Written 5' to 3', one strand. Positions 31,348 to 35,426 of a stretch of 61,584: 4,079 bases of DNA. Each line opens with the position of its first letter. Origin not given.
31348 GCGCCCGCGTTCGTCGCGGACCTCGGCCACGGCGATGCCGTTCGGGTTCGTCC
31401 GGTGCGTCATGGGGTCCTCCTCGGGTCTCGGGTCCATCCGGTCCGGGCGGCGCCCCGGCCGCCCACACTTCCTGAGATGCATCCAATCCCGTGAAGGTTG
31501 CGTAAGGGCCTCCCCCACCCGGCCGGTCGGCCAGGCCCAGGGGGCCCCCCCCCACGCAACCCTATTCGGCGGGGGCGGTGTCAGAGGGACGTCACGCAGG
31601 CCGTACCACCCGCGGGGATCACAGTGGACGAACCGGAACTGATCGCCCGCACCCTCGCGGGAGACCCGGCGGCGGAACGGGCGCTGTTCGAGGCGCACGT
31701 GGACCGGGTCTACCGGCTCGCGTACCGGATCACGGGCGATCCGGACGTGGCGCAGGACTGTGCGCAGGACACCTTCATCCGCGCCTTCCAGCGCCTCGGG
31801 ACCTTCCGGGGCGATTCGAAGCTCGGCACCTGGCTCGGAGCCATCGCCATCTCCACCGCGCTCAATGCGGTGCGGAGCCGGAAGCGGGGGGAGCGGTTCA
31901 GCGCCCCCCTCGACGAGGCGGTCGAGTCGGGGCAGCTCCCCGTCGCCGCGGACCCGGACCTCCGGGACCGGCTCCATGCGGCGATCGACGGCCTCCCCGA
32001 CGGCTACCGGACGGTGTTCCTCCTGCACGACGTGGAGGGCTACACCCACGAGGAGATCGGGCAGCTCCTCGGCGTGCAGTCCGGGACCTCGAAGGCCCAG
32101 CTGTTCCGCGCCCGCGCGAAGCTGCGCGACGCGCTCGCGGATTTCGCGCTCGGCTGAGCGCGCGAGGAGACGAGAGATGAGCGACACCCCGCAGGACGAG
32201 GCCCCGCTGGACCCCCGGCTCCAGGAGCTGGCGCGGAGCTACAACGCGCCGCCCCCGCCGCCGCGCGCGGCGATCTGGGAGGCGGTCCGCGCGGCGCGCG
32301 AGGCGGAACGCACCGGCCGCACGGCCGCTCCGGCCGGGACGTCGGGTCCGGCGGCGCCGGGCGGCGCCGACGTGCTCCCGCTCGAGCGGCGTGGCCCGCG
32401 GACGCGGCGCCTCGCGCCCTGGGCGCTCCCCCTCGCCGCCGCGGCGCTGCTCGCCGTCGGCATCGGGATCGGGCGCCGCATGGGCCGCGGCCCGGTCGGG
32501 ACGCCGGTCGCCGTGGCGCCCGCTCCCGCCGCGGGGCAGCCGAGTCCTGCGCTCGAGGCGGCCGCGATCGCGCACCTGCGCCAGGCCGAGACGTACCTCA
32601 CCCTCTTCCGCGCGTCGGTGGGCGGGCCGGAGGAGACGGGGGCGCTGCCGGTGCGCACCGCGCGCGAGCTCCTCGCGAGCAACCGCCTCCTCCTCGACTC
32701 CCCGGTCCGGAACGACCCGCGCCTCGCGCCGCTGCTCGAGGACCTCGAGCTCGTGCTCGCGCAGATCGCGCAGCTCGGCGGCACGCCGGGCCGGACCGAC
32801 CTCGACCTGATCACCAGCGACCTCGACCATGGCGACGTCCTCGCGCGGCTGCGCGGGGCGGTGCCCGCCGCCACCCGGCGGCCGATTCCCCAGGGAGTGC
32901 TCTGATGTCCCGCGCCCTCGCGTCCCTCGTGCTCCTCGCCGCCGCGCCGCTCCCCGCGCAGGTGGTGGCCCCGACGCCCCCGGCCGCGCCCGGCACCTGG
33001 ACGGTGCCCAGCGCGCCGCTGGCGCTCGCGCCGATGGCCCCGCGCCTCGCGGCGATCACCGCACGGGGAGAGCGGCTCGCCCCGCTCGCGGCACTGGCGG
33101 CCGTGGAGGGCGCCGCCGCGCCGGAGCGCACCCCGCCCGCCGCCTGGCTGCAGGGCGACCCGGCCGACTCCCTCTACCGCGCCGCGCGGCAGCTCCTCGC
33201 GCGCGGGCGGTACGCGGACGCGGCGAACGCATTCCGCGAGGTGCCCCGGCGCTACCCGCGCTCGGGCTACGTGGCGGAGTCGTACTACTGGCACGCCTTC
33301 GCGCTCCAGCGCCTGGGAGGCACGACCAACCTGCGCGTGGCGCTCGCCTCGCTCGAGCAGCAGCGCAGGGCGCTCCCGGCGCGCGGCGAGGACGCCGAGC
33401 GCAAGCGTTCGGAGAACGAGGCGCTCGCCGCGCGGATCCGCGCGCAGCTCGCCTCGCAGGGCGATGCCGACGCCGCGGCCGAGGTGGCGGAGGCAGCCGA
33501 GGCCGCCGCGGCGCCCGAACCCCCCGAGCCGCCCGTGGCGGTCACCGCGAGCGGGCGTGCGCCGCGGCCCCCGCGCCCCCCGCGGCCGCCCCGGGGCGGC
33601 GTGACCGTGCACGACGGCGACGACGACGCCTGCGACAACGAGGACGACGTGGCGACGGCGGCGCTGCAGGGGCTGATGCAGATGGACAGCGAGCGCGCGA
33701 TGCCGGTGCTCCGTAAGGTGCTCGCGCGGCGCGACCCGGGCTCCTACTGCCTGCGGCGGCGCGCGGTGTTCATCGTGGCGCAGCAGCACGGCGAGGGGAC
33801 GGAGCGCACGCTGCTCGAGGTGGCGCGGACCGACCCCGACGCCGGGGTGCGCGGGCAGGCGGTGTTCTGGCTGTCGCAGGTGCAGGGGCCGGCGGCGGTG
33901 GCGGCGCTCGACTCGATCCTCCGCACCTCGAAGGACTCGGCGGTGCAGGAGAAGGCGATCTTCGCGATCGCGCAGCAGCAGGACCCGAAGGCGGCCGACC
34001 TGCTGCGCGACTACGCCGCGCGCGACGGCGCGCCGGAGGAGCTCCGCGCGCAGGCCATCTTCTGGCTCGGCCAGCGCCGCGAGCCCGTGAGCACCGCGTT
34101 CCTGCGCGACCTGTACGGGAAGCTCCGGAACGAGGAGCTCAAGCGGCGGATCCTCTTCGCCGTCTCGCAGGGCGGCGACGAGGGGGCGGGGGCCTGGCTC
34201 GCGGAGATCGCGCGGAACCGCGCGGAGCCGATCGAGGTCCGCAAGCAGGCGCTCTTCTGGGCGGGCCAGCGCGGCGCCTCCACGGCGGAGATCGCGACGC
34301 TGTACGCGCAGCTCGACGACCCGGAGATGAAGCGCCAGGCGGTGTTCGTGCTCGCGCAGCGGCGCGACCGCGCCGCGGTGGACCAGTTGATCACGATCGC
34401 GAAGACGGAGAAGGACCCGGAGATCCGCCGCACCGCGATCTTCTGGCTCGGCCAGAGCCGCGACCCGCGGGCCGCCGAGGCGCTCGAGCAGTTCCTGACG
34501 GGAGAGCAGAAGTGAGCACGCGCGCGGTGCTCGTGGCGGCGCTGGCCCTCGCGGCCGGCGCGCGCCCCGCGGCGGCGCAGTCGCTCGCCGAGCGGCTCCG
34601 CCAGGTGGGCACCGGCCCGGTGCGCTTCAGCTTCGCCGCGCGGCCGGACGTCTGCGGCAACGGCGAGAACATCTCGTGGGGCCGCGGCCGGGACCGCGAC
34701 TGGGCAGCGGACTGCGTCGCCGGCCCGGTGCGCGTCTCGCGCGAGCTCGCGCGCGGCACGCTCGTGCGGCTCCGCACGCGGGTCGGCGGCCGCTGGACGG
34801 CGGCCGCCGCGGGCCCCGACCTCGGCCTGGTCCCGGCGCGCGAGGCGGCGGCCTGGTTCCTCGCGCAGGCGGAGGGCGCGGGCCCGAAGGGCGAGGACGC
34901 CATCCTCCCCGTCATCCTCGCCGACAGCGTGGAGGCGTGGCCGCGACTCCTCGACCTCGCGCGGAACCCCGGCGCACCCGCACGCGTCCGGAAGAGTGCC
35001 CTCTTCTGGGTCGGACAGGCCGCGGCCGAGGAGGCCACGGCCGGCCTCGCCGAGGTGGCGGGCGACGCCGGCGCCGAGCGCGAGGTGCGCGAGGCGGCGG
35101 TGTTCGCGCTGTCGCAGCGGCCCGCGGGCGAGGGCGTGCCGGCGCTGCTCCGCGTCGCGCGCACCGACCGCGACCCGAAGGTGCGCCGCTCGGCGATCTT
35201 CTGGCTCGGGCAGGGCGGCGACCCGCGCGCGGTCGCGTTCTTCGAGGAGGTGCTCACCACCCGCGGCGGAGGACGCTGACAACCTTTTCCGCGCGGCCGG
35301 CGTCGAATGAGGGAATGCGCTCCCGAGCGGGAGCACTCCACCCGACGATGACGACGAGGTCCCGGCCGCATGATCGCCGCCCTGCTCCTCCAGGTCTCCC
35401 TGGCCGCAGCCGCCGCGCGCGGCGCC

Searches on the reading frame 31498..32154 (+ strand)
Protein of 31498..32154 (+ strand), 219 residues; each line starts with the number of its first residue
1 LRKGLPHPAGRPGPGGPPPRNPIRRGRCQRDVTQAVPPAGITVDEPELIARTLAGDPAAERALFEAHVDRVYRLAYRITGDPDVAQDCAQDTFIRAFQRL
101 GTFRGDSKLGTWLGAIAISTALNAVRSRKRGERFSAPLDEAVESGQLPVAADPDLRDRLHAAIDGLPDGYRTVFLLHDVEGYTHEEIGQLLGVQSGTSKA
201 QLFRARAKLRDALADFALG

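Call 27: search_protein_families(library=pfam, proteins=[window:31498-32154:+], max_evalue=0.001)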
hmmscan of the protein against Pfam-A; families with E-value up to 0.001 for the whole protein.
window:31498-32154:+ (219 aa): 4 families
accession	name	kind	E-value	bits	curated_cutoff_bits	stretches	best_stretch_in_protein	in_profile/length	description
PF04542.20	Sigma70_r2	-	1.7e-17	63.4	24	1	63-130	1-70/71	Sigma-70 region 2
PF08281.18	Sigma70_r4_2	-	2e-17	63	25.7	1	157-209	2-54/54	Sigma-70, region 4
PF04545.22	Sigma70_r4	-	2.8e-08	33.6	24.1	1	162-210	1-49/50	Sigma-70, region 4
PF07638.17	Sigma70_ECF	-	3.2e-05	24.4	21.1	1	48-214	7-184/185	ECF sigma factor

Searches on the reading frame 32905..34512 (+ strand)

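Call 27: search_protein_families(library=pfam, proteins=[window:32905-34512:+], max_evalue=0.001)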
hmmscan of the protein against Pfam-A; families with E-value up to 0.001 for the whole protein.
window:32905-34512:+ (536 aa): 3 families
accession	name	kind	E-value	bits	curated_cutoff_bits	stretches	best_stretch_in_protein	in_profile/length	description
PF13646.12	HEAT_2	-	1.6e-29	102.4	27.7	4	465-532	3-72/88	HEAT repeats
PF03130.22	HEAT_PBS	-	9.7e-15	53.8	20.9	1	507-531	1-25/27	PBS lyase HEAT-like repeat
PF13174.12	TPR_6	-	0.00078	20.4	26.3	1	88-120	1-33/33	Tetratricopeptide repeat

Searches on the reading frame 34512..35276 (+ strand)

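Call 27: search_protein_families(library=pfam, proteins=[window:34512-35276:+], max_evalue=0.001)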
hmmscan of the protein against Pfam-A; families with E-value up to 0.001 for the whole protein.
window:34512-35276:+ (255 aa): 2 families
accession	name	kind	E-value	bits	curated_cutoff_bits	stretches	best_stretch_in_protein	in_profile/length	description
PF13646.12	HEAT_2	-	2.6e-11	44.1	27.7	1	188-250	12-73/88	HEAT repeats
PF03130.22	HEAT_PBS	-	5.7e-06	26.8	20.9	0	224-248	1-25/27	PBS lyase HEAT-like repeat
